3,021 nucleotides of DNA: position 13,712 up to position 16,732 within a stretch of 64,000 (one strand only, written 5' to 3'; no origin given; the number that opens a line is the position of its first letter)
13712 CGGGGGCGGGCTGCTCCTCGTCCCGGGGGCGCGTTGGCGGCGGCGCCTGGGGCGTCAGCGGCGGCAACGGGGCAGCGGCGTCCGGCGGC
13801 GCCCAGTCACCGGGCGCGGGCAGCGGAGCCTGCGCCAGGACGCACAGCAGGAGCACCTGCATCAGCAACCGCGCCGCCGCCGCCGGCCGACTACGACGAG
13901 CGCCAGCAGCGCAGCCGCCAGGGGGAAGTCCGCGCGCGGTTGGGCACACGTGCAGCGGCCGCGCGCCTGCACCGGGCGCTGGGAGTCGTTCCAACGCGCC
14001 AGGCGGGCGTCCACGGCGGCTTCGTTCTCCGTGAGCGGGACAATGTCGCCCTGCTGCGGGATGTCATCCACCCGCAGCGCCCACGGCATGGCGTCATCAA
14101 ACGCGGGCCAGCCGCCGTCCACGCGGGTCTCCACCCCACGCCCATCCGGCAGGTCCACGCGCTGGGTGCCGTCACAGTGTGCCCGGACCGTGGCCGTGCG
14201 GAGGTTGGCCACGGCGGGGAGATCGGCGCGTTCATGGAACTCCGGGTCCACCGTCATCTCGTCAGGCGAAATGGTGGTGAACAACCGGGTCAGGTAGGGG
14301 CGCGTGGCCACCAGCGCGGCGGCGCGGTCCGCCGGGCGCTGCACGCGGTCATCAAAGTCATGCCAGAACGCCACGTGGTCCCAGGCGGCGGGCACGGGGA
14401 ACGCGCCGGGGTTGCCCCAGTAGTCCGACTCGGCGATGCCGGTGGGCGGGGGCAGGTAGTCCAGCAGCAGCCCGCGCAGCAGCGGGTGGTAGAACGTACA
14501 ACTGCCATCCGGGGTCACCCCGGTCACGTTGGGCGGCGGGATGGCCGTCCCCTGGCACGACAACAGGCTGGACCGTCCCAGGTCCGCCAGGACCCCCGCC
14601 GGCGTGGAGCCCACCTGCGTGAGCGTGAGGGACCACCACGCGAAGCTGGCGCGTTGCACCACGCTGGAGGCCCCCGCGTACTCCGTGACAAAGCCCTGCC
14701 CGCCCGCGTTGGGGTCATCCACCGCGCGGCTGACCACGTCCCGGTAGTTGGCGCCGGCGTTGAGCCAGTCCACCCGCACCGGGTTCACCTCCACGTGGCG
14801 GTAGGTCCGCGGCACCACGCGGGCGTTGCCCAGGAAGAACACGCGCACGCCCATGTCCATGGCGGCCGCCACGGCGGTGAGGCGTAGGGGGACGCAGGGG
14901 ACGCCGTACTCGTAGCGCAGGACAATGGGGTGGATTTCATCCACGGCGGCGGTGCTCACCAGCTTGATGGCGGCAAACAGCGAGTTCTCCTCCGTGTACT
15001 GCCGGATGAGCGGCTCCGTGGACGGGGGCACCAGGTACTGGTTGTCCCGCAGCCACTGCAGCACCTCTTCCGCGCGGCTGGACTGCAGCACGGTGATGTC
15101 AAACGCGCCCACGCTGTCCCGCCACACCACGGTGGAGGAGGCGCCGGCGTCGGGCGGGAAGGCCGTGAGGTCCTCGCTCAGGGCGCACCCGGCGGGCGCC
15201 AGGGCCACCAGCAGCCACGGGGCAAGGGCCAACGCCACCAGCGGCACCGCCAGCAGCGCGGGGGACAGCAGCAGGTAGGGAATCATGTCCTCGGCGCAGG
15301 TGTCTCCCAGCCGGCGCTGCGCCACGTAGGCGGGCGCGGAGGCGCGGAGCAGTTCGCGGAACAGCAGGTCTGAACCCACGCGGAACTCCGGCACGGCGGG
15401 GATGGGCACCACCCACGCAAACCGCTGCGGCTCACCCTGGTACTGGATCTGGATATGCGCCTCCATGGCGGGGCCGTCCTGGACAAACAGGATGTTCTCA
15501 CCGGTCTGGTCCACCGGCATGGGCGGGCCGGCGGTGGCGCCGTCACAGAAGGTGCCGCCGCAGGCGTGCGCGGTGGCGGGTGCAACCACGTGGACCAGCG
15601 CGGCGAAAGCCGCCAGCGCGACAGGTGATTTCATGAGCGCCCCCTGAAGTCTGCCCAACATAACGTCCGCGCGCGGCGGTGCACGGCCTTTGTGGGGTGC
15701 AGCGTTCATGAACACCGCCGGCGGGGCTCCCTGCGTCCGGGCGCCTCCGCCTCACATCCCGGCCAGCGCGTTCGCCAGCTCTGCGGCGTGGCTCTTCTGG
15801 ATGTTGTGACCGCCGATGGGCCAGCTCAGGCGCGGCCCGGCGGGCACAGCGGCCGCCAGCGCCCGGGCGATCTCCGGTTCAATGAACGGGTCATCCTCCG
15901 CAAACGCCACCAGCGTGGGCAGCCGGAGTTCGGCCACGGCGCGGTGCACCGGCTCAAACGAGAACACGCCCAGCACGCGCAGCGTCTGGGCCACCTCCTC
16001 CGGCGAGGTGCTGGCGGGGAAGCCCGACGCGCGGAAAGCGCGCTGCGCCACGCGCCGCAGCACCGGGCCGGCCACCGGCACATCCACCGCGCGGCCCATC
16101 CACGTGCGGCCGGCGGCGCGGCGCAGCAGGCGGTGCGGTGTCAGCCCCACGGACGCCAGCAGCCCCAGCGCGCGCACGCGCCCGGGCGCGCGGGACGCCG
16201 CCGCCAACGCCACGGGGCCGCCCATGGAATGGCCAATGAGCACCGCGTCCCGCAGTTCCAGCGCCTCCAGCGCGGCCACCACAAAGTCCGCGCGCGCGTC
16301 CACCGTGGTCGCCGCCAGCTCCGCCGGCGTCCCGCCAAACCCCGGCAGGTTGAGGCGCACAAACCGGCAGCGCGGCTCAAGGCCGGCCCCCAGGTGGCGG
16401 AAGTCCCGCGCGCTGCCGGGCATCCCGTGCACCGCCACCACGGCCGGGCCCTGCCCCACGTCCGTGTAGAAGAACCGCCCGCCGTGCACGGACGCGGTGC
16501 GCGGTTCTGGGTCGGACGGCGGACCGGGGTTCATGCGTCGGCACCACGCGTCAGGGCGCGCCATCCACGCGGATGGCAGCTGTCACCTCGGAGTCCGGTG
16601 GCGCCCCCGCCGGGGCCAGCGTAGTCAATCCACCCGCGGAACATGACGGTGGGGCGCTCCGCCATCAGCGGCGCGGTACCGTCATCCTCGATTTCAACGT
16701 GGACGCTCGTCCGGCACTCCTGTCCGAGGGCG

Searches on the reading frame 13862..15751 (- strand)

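Call 23: search_protein_families(library=pfam, proteins=[window:13862-15751:-], max_evalue=0.001)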
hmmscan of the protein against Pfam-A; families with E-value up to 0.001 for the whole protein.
window:13862-15751:- (629 aa): 1 family
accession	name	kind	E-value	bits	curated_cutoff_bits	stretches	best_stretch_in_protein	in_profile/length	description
PF10092.14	DUF2330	-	6.2e-27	94.9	24.7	1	59-357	2-261/279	Uncharacterized protein conserved in bacteria (DUF2330)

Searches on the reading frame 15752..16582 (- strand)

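Call 23: search_protein_families(library=pfam, proteins=[window:15752-16582:-], max_evalue=0.001)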
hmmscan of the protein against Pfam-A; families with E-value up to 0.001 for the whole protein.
window:15752-16582:- (276 aa): 8 families
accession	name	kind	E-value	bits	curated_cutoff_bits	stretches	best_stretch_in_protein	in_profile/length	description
PF00561.26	Abhydrolase_1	-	8.7e-25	88.2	25.8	1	46-162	1-118/245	alpha/beta hydrolase fold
PF12697.13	Abhydrolase_6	-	9.3e-19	69.4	26.3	1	48-272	1-217/217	Alpha/beta hydrolase family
PF06342.18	DUF1057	-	8.2e-15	55.1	21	1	47-240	37-232/297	Alpha/beta hydrolase of unknown function (DUF1057)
PF12146.15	Hydrolase_4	-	4.4e-11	43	27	1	47-248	6-219/239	Serine aminopeptidase, S33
PF00975.26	Thioesterase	-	5.3e-10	40.3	26.4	1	48-161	3-116/226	Thioesterase domain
PF07819.20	PGAP1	-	7.9e-05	22.9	24.3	0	111-132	91-112/233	PGAP1-like alpha/beta domain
PF00756.26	Esterase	-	0.00026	21.3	22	1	113-143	117-147/251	Putative esterase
PF06821.19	Ser_hydrolase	-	0.00043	20.7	22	0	207-246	104-141/172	Serine hydrolase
